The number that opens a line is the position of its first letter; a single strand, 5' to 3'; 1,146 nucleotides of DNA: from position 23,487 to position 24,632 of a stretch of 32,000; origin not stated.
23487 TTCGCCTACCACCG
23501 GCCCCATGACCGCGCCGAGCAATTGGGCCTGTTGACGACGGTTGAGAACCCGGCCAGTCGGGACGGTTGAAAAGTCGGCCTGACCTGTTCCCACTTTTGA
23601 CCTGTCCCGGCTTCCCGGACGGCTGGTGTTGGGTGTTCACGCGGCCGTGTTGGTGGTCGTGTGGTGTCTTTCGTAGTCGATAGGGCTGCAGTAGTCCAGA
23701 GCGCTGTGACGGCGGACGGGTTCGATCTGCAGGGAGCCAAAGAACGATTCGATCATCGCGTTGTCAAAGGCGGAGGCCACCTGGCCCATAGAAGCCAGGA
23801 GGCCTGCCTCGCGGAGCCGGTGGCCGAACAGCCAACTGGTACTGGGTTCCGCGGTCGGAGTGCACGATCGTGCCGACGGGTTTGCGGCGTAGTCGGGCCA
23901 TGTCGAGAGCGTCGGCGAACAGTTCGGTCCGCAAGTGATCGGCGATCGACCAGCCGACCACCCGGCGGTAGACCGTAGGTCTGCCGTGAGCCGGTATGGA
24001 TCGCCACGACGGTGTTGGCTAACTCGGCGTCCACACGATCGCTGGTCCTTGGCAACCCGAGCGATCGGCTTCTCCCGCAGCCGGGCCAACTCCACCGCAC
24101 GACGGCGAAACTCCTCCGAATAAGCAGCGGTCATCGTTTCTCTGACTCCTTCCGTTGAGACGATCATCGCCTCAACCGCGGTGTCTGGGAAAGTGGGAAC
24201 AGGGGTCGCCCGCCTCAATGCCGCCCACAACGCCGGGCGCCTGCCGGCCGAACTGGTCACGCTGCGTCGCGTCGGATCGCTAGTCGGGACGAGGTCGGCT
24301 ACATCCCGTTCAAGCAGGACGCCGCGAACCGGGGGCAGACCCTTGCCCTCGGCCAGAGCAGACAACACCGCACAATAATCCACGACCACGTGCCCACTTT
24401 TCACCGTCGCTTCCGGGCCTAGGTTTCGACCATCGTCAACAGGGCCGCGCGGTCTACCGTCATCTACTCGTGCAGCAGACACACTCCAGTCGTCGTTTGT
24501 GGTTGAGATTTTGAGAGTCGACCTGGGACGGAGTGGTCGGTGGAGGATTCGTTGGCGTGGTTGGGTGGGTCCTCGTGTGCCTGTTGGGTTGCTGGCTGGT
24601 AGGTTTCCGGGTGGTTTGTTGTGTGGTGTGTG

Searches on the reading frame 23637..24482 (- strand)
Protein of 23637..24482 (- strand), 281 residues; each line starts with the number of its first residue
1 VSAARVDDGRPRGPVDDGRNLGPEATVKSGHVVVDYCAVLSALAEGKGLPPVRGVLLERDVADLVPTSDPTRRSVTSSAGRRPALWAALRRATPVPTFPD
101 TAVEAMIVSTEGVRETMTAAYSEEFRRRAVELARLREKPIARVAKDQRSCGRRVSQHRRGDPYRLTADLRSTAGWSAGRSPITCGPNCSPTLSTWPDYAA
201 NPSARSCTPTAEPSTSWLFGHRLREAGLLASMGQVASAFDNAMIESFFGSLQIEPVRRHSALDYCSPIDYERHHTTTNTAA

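Call 12: search_protein_families(library=pfam, proteins=[window:23637-24482:-], max_evalue=0.01)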
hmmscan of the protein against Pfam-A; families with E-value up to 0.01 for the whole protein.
window:23637-24482:- (281 aa): 0 families

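Call 48: search_protein_families(library=ncbifam, proteins=[window:23637-24482:-], max_evalue=0.01)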
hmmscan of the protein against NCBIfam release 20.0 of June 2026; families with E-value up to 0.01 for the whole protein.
window:23637-24482:- (281 aa): 1 family
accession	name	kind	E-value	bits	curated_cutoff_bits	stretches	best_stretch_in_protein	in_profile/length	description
NF033516.0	transpos_IS3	equivalog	4.6e-08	32.7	160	1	219-260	292-333/369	IS3 family transposase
